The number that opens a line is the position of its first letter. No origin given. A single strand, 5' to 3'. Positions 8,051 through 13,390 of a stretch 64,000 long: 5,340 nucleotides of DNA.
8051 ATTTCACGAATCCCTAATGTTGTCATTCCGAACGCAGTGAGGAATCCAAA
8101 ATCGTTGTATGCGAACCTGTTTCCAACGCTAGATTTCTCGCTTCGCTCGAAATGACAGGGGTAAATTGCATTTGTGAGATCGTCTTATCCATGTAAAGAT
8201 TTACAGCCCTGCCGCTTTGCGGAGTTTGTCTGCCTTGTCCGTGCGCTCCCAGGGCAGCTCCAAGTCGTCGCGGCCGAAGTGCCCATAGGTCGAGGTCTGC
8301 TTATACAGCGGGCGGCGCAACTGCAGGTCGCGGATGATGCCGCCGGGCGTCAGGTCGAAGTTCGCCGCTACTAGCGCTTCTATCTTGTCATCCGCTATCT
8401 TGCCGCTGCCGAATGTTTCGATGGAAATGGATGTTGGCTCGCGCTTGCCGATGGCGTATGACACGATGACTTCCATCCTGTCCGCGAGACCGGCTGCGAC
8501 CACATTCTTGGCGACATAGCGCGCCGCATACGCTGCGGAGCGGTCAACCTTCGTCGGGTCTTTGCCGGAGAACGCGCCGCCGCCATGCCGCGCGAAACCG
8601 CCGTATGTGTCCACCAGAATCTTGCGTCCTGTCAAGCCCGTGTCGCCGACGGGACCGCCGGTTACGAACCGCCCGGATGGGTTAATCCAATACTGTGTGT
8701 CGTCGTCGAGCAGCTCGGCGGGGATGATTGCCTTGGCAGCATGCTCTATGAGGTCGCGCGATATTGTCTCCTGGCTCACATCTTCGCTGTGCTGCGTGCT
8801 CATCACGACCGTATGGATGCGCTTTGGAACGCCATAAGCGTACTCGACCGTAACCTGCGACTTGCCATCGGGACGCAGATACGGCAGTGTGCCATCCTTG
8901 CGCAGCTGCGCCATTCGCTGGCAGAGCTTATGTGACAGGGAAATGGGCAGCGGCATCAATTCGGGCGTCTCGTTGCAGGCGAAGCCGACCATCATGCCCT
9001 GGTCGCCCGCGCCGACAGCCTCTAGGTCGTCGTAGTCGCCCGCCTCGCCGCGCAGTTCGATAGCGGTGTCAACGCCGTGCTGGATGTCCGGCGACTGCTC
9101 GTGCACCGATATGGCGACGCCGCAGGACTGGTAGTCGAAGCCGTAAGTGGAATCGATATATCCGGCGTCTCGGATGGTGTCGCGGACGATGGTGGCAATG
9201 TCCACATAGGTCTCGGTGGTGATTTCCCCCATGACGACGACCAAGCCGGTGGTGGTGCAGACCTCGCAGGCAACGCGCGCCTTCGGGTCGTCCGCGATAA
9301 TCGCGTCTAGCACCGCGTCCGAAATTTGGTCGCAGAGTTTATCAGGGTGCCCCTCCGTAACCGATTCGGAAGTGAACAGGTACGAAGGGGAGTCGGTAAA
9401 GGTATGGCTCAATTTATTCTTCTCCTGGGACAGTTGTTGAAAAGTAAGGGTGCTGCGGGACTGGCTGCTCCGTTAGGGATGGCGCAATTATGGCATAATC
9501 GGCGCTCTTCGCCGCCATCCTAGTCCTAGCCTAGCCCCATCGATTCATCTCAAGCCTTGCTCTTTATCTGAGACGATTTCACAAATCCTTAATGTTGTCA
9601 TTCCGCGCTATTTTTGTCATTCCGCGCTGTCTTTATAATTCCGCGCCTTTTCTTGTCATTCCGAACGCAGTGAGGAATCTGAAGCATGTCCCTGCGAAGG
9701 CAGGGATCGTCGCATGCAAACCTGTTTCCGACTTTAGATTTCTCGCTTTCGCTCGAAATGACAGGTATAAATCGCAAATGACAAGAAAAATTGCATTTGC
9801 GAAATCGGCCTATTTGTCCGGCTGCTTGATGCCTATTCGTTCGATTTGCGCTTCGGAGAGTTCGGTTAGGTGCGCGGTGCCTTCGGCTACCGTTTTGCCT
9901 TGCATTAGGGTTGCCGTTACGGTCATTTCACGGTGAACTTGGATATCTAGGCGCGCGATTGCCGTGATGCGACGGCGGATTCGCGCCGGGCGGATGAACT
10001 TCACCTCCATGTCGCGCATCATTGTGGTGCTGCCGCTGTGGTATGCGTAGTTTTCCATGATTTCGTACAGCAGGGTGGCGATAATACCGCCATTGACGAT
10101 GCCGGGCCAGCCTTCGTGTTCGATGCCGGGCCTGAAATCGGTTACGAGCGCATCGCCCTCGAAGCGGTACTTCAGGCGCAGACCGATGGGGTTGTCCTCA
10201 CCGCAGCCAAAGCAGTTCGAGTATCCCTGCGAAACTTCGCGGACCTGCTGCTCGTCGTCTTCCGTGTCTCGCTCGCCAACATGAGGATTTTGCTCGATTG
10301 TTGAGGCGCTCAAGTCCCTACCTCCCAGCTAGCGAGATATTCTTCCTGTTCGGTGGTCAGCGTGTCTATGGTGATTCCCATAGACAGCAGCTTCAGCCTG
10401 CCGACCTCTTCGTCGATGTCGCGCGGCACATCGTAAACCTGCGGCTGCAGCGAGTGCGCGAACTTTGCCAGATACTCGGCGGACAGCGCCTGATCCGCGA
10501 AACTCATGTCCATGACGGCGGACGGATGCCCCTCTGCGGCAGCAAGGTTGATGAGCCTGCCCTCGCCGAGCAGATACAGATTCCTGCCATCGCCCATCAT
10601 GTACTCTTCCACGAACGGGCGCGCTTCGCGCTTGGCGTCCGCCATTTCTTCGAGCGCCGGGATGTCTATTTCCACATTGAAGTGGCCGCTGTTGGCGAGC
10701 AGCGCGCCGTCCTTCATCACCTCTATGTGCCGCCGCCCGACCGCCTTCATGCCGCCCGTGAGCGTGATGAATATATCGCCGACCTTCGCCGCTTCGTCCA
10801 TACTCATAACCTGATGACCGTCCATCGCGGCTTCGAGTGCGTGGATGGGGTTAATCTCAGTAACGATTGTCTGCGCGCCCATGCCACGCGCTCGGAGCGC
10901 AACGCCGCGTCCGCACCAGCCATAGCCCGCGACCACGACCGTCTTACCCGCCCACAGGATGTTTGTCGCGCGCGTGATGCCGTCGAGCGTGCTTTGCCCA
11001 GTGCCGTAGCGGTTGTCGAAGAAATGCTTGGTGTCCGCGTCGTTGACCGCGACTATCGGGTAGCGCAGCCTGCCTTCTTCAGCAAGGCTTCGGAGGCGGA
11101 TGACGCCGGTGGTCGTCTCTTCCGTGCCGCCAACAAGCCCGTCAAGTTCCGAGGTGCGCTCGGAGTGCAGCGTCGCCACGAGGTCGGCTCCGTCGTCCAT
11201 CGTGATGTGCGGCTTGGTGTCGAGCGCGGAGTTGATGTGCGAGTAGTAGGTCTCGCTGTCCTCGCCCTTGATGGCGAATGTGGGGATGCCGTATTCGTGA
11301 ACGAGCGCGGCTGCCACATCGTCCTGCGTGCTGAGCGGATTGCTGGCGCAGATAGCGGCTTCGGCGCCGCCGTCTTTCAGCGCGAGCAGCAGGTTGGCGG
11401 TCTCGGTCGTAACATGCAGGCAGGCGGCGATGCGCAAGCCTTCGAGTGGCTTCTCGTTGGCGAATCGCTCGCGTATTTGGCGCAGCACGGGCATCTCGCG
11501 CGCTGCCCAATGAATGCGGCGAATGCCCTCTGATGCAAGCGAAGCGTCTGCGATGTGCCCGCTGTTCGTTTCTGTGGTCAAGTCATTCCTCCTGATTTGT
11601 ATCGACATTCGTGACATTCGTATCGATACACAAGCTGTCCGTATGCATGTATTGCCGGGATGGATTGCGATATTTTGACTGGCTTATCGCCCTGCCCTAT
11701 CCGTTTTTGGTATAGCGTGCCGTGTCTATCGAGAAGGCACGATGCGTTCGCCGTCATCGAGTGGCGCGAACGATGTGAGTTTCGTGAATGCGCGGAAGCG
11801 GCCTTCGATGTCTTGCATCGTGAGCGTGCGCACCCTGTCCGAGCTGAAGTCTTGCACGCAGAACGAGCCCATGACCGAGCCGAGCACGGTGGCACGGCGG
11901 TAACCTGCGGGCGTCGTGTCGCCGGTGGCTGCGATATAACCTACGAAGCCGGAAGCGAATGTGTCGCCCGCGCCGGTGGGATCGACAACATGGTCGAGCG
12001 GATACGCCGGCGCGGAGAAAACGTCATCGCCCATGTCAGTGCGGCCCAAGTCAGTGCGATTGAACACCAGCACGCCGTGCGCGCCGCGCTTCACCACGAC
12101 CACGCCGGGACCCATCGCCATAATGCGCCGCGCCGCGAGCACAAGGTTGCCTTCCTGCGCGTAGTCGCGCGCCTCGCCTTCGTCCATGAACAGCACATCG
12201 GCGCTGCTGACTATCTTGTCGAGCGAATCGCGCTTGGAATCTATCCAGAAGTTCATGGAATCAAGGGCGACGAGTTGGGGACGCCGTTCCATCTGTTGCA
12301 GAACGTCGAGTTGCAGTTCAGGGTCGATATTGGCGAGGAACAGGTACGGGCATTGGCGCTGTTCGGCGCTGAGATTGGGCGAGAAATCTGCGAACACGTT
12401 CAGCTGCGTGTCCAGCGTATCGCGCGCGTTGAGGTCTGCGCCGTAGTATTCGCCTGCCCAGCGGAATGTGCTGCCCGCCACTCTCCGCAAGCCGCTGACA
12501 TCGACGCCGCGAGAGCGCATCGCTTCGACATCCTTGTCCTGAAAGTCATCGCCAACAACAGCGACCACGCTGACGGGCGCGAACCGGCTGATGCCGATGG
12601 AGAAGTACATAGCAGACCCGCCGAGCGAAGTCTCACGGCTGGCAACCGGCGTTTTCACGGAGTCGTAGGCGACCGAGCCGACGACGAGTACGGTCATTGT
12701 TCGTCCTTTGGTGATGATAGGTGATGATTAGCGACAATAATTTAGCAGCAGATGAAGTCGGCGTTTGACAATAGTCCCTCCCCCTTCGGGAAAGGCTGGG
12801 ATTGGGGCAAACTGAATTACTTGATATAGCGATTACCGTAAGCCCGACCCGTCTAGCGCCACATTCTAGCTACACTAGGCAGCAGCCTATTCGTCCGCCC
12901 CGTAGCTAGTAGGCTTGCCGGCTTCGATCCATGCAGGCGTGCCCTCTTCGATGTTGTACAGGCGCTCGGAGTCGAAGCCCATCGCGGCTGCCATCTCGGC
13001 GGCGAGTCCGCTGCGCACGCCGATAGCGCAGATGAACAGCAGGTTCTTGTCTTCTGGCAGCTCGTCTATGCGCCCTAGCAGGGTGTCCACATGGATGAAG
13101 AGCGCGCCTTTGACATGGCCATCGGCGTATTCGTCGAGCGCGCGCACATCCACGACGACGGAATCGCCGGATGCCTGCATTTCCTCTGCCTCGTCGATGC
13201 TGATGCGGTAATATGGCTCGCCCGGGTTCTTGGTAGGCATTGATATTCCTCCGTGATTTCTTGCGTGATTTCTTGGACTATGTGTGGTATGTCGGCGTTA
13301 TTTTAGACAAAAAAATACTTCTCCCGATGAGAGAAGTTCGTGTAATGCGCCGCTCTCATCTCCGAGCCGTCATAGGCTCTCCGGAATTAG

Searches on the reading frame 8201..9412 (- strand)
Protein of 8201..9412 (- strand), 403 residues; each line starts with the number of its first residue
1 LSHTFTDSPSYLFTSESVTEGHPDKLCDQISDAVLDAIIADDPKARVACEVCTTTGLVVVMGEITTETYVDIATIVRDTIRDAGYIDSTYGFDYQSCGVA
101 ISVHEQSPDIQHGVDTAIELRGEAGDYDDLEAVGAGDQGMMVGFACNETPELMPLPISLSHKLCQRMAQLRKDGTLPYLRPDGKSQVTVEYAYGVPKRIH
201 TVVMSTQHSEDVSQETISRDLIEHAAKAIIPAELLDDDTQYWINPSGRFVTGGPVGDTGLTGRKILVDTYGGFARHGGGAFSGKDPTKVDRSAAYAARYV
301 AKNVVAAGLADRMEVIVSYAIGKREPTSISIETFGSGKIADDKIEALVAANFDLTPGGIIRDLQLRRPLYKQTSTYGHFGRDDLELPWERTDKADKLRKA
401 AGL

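Call 73: search_protein_families(library=pfam, proteins=[window:8201-9412:-], max_evalue=0.001)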
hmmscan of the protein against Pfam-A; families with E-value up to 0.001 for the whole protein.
window:8201-9412:- (403 aa): 3 families
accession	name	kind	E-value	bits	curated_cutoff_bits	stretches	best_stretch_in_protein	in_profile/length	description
PF02773.21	S-AdoMet_synt_C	-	1.4e-66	223.1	25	1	252-390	2-138/138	S-adenosylmethionine synthetase, C-terminal domain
PF02772.21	S-AdoMet_synt_M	-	9.7e-49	164.9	29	1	133-249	2-120/120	S-adenosylmethionine synthetase, central domain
PF00438.25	S-AdoMet_synt_N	-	4.6e-44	149.4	33.1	1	11-108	2-99/99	S-adenosylmethionine synthetase, N-terminal domain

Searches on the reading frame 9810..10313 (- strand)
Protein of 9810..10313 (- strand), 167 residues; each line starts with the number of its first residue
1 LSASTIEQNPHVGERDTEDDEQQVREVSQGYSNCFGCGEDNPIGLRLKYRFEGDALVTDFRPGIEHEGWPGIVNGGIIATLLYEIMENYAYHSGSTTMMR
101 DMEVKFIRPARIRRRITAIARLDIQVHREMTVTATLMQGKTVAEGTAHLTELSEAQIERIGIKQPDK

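Call 73: search_protein_families(library=pfam, proteins=[window:9810-10313:-], max_evalue=0.001)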
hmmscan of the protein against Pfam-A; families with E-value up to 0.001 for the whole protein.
window:9810-10313:- (167 aa): 2 families
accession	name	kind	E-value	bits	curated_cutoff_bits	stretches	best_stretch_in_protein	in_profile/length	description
PF03061.28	4HBT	-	5.6e-05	23.8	20.6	1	71-139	2-73/79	Thioesterase superfamily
PF13622.12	4HBT_3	-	0.00012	22.7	24.3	1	66-147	2-80/83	Acyl-CoA thioesterase N-terminal domain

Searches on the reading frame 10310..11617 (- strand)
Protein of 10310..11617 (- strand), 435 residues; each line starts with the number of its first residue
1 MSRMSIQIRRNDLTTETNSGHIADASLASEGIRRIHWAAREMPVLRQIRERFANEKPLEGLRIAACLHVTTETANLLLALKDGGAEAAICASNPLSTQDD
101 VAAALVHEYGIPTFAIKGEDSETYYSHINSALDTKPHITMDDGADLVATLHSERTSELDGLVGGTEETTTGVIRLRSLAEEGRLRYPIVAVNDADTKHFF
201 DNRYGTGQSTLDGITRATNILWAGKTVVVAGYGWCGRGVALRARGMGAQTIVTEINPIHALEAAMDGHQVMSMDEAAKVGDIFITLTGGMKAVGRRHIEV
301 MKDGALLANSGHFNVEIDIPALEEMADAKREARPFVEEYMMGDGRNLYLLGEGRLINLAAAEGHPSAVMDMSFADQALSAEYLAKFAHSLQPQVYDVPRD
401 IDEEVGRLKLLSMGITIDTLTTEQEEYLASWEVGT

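Call 34: search_protein_families(library=pfam, proteins=[window:10310-11617:-], max_evalue=0.001)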
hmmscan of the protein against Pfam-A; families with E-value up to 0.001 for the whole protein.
window:10310-11617:- (435 aa): 4 families
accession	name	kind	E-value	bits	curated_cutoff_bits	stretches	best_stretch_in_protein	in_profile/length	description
PF05221.23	AdoHcyase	-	1e-58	199.3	25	2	21-153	3-139/299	S-adenosyl-L-homocysteine hydrolase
PF00670.27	AdoHcyase_NAD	-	2.7e-50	171.1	27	1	202-362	1-161/162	S-adenosyl-L-homocysteine hydrolase, NAD binding domain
PF02826.25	2-Hacid_dh_C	-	1.1e-07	31.9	25.1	1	222-314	34-130/178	D-isomer specific 2-hydroxyacid dehydrogenase, NAD binding domain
PF07991.19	KARI_N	-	5.2e-07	29.8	20.6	1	223-318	3-102/165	Acetohydroxy acid isomeroreductase, NADPH-binding domain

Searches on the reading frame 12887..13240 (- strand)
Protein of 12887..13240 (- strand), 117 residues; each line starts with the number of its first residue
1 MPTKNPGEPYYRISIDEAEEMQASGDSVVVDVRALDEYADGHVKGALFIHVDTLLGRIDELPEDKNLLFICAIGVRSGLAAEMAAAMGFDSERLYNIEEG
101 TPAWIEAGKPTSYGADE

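Call 73: search_protein_families(library=pfam, proteins=[window:12887-13240:-], max_evalue=0.001)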
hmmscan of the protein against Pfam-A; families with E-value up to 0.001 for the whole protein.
window:12887-13240:- (117 aa): 1 family
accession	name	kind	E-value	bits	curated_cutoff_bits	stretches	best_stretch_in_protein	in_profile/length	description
PF00581.25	Rhodanese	-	2.8e-15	57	22.2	1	15-106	2-101/102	Rhodanese-like domain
